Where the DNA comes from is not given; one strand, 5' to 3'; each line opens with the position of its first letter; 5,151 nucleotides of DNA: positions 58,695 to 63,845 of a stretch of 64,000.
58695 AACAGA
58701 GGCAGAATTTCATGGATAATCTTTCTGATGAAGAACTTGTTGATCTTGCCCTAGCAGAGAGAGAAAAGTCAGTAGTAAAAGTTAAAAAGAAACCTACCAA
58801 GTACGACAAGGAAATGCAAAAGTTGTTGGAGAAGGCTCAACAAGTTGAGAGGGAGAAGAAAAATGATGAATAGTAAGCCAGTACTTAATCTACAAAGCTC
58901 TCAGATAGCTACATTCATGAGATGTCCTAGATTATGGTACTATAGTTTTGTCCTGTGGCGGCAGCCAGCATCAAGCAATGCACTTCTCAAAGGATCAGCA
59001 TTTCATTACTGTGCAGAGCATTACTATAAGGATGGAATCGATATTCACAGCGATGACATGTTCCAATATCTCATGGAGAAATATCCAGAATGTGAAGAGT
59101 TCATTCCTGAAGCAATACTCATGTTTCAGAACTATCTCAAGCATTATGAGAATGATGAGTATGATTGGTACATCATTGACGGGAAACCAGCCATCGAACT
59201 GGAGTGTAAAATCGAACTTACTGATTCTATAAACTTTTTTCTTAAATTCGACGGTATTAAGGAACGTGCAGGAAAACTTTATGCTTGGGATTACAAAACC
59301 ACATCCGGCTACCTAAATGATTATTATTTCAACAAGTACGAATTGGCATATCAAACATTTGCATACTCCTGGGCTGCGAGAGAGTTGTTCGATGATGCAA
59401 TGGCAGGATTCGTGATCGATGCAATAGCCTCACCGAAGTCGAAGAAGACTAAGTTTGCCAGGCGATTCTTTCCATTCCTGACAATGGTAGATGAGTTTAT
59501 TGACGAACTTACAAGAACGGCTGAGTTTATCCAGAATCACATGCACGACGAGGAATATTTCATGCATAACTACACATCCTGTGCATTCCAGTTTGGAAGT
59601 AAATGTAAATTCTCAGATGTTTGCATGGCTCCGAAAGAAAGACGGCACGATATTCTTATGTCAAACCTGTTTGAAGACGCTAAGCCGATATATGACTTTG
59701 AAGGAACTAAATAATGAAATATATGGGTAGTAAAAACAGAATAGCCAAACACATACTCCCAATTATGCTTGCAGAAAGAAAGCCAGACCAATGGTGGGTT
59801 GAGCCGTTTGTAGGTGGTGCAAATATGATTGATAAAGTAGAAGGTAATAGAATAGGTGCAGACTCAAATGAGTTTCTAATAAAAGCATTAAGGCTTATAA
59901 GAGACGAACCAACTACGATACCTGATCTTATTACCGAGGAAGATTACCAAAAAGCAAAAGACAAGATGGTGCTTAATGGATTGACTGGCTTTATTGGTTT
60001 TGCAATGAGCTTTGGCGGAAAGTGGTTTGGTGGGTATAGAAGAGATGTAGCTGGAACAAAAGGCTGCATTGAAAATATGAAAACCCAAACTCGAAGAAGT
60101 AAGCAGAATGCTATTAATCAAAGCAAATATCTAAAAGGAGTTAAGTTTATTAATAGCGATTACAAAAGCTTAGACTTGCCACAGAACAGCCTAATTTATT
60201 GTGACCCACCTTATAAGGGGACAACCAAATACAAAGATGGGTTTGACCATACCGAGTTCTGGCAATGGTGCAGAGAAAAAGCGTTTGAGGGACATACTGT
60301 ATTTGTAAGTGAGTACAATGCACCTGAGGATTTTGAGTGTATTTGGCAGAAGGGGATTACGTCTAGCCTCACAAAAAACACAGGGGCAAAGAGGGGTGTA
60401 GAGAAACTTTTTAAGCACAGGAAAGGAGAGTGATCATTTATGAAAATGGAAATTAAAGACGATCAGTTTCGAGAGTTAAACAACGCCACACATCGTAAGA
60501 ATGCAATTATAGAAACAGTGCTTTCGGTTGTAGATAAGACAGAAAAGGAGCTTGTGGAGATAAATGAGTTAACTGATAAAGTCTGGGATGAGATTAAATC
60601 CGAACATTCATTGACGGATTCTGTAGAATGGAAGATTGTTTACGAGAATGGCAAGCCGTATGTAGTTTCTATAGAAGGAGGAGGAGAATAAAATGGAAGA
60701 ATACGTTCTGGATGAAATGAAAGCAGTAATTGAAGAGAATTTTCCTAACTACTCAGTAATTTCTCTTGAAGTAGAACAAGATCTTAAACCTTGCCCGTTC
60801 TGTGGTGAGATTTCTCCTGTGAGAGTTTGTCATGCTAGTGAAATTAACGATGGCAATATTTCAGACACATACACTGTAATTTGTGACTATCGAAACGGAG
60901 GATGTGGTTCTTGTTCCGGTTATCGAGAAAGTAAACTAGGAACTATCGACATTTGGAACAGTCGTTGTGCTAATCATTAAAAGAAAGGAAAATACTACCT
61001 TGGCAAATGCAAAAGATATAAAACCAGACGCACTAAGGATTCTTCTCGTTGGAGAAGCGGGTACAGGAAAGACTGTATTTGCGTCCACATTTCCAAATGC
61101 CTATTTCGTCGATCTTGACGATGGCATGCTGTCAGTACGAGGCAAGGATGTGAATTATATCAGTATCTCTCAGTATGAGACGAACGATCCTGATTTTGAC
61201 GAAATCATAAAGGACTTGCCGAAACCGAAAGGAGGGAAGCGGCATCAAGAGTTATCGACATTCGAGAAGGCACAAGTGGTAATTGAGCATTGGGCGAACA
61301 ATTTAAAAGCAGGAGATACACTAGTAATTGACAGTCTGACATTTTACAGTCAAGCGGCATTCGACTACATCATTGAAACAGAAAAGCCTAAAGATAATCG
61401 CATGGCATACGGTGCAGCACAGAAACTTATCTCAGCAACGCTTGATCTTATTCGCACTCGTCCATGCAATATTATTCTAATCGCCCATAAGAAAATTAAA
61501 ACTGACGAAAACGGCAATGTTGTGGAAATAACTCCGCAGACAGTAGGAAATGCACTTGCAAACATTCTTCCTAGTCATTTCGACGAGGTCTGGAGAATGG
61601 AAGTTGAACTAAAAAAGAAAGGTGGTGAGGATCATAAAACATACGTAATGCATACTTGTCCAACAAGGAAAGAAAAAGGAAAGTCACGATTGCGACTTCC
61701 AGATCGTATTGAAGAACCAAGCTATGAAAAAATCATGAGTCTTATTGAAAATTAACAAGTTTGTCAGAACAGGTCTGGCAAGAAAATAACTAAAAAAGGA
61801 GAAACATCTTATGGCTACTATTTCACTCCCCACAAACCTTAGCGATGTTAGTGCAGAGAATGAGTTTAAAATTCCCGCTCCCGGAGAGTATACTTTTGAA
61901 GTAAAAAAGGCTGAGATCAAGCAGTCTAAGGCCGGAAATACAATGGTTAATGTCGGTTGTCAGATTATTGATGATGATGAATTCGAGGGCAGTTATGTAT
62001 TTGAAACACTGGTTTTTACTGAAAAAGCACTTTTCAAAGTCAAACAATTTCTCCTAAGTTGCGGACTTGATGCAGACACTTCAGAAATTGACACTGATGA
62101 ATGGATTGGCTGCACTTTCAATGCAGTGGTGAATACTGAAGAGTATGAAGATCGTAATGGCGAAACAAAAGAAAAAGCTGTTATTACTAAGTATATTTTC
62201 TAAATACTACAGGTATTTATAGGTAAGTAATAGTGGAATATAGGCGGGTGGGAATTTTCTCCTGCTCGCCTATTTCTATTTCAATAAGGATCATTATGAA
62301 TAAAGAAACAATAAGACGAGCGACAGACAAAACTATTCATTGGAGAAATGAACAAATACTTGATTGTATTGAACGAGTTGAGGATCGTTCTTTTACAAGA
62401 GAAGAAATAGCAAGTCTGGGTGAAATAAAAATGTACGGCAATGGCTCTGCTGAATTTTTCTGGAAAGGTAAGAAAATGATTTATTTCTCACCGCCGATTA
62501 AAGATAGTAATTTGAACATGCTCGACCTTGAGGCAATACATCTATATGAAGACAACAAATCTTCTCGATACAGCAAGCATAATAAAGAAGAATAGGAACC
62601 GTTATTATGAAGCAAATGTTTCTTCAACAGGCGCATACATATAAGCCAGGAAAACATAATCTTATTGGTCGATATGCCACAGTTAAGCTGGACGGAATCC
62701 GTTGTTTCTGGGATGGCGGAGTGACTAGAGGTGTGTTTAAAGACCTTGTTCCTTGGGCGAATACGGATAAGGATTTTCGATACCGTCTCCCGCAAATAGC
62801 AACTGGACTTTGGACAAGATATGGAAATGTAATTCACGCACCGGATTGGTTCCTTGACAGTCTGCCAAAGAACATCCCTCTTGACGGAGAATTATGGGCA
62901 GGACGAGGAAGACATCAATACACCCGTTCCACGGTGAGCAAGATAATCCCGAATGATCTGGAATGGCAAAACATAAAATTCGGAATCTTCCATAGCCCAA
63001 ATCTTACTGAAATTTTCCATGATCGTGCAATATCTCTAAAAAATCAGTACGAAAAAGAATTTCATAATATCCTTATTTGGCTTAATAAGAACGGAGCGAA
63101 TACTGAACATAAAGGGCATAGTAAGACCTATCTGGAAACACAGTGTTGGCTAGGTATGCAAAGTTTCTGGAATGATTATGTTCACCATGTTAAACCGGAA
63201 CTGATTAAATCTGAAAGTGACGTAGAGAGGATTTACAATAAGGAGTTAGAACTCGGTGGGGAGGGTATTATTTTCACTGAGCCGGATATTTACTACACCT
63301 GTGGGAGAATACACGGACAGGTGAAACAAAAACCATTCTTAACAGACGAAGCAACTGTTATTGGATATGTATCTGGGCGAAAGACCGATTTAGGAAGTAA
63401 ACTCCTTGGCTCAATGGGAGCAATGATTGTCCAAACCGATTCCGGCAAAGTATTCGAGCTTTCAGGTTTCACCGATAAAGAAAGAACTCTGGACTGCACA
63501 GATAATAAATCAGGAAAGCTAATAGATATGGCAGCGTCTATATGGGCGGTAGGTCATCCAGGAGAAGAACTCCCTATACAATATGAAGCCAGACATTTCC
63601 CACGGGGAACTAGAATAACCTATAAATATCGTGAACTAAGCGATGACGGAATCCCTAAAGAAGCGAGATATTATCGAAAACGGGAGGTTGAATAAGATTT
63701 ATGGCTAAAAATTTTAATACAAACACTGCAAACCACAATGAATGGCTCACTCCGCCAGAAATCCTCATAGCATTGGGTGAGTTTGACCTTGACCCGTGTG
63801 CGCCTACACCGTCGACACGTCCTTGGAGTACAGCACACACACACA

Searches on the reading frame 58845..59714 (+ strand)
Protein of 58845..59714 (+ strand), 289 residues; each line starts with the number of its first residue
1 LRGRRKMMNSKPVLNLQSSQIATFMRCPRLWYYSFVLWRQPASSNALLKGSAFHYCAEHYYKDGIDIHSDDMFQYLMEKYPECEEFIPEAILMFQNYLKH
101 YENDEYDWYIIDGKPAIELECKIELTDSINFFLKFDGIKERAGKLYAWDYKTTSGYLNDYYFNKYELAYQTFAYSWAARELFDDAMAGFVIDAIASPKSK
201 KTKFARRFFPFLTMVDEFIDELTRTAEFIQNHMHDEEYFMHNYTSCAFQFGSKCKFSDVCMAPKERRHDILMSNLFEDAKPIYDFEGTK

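Call 15: search_protein_families(library=pfam, proteins=[window:58845-59714:+], max_evalue=0.001)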
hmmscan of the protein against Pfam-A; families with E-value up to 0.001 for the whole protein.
window:58845-59714:+ (289 aa): 1 family
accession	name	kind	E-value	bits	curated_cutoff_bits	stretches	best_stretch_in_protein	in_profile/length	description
PF12705.13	PDDEXK_1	-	2.4e-14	54.3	22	1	19-260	5-246/247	PD-(D/E)XK nuclease superfamily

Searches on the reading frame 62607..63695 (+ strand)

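Call 15: search_protein_families(library=pfam, proteins=[window:62607-63695:+], max_evalue=0.001)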
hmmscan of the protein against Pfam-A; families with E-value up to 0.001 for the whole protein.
window:62607-63695:+ (362 aa): 1 family
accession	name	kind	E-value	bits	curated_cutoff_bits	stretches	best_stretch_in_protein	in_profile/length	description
PF14743.12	DNA_ligase_OB_2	-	7.4e-12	45.5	28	2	330-359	37-66/66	DNA ligase OB-like domain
